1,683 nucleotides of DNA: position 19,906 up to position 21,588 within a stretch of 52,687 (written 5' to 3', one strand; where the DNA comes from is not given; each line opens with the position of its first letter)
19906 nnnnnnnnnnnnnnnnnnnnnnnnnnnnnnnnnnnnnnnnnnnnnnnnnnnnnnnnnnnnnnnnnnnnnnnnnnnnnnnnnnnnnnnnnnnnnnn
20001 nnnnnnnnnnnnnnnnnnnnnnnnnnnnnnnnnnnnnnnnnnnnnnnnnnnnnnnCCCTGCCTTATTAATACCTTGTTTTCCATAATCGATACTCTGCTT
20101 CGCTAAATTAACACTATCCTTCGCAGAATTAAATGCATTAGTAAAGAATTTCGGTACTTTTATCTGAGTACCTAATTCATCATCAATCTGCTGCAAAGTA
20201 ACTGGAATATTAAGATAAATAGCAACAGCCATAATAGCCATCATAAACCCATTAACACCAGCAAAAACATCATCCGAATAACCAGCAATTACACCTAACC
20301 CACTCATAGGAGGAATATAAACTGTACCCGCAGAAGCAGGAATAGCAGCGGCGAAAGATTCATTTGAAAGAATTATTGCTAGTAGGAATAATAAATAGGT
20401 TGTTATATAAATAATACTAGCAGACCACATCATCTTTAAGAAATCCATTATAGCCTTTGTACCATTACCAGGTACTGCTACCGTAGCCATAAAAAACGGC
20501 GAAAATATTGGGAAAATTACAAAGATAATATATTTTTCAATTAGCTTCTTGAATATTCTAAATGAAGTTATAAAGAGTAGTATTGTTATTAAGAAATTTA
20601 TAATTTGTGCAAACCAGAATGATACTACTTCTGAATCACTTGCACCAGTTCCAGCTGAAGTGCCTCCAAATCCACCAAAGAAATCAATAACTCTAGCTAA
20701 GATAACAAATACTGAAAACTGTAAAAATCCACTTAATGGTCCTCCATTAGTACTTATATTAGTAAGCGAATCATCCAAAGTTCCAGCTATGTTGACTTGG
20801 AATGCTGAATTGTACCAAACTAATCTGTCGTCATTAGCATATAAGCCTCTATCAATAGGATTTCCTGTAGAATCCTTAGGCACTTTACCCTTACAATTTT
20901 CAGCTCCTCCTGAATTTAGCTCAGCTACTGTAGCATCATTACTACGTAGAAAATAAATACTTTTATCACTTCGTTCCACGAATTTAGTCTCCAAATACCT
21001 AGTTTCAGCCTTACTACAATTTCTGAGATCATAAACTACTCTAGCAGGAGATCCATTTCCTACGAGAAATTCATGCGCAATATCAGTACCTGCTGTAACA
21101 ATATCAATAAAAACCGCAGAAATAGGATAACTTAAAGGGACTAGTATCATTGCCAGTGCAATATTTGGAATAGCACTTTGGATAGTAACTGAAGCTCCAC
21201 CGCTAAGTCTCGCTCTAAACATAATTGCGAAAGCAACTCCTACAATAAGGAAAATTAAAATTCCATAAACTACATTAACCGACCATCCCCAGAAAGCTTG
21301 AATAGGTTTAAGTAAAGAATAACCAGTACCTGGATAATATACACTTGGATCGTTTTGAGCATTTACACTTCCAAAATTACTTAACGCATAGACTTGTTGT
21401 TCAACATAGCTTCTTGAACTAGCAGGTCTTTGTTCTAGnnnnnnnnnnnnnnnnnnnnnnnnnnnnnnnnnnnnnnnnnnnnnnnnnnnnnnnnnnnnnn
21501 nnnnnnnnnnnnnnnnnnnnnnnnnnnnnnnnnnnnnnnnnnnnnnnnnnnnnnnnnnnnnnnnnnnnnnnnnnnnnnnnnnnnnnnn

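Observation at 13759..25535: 12-kb co-oriented block of lineage-specific envelope genes: candidate trans-envelope or surface apparatus without a recognisable ATPase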

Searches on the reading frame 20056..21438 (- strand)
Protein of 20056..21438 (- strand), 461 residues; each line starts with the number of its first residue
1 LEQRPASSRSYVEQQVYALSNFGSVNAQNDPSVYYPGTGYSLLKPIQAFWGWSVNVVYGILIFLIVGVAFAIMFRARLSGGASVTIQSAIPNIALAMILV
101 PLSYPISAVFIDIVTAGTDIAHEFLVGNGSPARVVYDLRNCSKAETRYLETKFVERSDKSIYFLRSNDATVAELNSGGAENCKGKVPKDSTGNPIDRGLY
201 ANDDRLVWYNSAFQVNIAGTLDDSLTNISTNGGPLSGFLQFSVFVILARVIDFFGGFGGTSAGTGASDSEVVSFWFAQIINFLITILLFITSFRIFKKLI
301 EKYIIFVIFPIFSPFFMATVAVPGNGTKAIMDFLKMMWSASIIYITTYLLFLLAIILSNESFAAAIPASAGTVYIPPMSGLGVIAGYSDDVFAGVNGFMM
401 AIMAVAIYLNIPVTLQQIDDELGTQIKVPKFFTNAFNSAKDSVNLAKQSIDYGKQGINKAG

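Call 45: find_homologous_proteins(query=A3, max_evalue=0.01)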
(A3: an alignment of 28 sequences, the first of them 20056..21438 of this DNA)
Query A3 (28 sequences) (461 aa, profile of the alignment): 70 proteins with E <= 0.01 among 8000 candidates.
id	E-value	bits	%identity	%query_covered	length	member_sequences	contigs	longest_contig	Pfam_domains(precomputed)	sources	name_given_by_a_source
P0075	3.3e-213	728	40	96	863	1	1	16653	-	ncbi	ncbi:MAG: hypothetical protein ACMG57_00885 [Candidatus Dojkabacteria bacterium]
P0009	4.1e-204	698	41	99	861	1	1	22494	-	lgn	-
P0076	1.4e-199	683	39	97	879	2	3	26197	-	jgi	jgi:hypothetical protein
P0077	5.7e-199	681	40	96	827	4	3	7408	-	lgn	-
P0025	1.3e-198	680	38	96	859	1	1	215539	-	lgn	-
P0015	6.0e-198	677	38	100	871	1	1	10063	-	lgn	-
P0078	4.5e-197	675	40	96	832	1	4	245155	-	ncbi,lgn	-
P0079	6.9e-196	671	38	97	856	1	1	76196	-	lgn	-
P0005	7.3e-194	664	45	92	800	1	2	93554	-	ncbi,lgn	-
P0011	9.1e-193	660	40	99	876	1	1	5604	-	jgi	jgi:hypothetical protein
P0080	3.4e-191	655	37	96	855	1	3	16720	-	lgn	-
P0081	7.9e-191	654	37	96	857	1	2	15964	-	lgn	-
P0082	8.8e-191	654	37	96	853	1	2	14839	-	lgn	-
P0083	2.7e-190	652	38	96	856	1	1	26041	-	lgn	-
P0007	2.9e-190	652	45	92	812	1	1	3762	-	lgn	-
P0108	2.2e-117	411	31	85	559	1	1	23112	-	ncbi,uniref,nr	ncbi:hypothetical protein KC717_01205 [Candidatus Dojkabacteria bacterium]|uniref:Type IV secretion 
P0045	7.4e-108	380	45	54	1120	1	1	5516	-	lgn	-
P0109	3.3e-18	84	32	27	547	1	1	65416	-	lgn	-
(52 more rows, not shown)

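Call 47: list_cluster_members(proteins=[P0108, P0109])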
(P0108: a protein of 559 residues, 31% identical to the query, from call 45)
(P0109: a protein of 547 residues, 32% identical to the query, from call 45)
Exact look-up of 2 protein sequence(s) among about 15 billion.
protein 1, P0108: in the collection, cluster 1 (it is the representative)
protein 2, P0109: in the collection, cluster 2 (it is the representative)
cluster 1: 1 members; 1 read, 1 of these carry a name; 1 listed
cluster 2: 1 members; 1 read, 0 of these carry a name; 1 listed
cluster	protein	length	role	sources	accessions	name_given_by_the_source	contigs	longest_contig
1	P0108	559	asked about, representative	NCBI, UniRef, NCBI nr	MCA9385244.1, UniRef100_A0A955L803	hypothetical protein KC717_01205 [Candidatus Dojkabacteria bacterium] | Type IV secretion system protein n=1 Tax=Candidatus Dojkabacteria bacterium TaxID=2099670 ... | hypothetical protein [Candidatus Dojkabacteria bacterium]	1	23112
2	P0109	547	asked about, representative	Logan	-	-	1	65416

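Call 48: search_protein_families(library=pfam, proteins=[P0108, P0109], max_evalue=1)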
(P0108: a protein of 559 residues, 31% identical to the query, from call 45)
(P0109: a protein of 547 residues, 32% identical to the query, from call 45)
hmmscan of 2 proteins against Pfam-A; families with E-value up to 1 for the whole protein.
P0108 (559 aa): 1 family
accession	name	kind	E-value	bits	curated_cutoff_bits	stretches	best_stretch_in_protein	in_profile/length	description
PF04956.18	TrbC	-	0.0062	17.1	27.9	1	183-218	47-82/98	TrbC/VIRB2 pilin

P0109 (547 aa): 0 families

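Call 81: find_encoding_contigs(protein=P0109, flank=10000, max_places=2)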
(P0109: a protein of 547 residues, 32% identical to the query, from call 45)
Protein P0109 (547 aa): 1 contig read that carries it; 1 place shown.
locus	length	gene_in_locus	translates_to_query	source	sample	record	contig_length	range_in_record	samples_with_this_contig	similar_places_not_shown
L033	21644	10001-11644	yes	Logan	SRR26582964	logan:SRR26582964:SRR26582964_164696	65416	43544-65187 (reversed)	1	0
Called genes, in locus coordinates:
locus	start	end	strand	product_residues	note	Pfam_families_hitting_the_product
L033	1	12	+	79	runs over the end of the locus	?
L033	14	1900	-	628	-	-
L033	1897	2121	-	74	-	PF18901:DUF5657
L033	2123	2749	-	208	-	-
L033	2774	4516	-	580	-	PF08486:SpoIID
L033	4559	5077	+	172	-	PF18895:T4SS_pilin (weak)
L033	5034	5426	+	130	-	PF18895:T4SS_pilin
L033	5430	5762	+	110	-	PF18895:T4SS_pilin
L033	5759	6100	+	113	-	-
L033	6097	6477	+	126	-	-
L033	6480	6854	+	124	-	PF18895:T4SS_pilin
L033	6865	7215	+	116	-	PF18895:T4SS_pilin (weak)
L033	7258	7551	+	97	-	PF18895:T4SS_pilin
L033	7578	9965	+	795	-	-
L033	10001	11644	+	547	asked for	-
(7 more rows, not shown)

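Call 85: find_encoding_contigs(protein=P0108, flank=10000, max_places=2)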
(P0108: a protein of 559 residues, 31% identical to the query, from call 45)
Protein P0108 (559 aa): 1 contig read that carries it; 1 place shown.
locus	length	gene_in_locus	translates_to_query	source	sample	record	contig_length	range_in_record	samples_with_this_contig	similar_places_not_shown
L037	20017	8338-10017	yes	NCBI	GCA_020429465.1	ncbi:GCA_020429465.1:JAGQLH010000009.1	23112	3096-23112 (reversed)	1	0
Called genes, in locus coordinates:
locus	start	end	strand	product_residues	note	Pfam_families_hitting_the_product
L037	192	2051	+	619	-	PF02878:PGM_PMM_I, PF02879:PGM_PMM_II, PF02880:PGM_PMM_III, PF00408:PGM_PMM_IV (weak)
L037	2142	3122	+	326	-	PF01933:CofD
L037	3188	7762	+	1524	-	-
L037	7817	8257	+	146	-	-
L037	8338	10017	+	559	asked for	-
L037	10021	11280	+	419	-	-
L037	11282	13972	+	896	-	-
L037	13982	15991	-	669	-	-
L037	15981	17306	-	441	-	PF01547:SBP_bac_1, PF13416:SBP_bac_8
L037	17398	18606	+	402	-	-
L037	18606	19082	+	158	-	-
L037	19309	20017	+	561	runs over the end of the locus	PF06418:CTP_synth_N, PF00117:GATase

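Call 91: search_protein_families(library=pfam, proteins=[L037:10021-11280:+, L037:11282-13972:+, L037:7817-8257:+, L037:18606-19082:+, L037:3188-7762:+], max_evalue=0.05)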
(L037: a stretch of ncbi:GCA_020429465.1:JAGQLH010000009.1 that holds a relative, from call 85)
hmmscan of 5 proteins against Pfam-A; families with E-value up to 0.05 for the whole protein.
L037:10021-11280:+ (419 aa): 1 family
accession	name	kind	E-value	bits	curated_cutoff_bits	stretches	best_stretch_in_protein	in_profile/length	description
PF25580.1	TPR_Rlf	-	0.019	14.8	27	0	94-133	132-171/226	Zinc finger protein Rlf-like, TPR repeats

L037:11282-13972:+ (896 aa): 0 families

L037:7817-8257:+ (146 aa): 0 families

L037:18606-19082:+ (158 aa): 0 families

L037:3188-7762:+ (1524 aa): 0 families

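Call 97: find_related_loci(query=A7, collection=metagenome_contigs, flank=10000)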
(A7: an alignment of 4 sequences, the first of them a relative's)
Query A7 (547 aa) in metagenome_contigs; peptide patterns used: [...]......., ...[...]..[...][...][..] (x = any residue, [..] = any of these).
355 stretches matched a pattern; 234 encode a relative of the query (tblastn E <= 1e-3); the best 80 are kept; 80 distinct loci.
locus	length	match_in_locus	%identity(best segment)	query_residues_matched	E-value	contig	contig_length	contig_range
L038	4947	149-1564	53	8-487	1e-152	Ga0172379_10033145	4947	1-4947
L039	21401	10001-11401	51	1-486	8e-145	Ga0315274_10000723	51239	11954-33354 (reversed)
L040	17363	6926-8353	48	1-485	1e-138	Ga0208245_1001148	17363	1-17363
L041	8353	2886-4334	49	1-498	9e-138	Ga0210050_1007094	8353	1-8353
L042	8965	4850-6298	49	1-498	9e-138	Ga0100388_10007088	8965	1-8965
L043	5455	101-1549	49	1-498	2e-138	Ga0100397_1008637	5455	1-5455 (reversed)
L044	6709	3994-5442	49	1-498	2e-137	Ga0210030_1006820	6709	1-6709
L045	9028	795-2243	49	1-498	3e-137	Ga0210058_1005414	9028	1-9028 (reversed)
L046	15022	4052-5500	49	1-498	4e-137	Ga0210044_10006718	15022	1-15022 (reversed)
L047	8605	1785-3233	49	1-498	2e-136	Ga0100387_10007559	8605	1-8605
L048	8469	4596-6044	49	1-498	2e-136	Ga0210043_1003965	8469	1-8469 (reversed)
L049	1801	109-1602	44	2-509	4e-131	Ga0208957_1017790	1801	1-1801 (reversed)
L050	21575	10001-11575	41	2-538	8e-122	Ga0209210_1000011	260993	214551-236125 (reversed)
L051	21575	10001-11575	41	2-538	2e-121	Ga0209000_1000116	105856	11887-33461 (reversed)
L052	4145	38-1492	46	1-481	2e-123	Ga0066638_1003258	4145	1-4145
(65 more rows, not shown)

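Call 110: search_solved_structures(query=A7, max_evalue=10)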
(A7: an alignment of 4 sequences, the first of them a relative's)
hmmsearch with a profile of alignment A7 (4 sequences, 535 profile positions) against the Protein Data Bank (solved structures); distinct sequences matched with E-value up to 10: 0.

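Call 111: search_solved_structures(query=A3, max_evalue=10)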
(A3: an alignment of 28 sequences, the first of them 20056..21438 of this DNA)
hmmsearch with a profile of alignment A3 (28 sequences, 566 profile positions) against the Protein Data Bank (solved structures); distinct sequences matched with E-value up to 10: 2.
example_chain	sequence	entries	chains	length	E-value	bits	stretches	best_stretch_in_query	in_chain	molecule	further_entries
4jpp_A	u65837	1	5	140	1.2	11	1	11-103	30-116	Minor spike protein H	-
7kl9_E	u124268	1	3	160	6.9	8.6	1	458-535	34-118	CTC-445.2 inhibitor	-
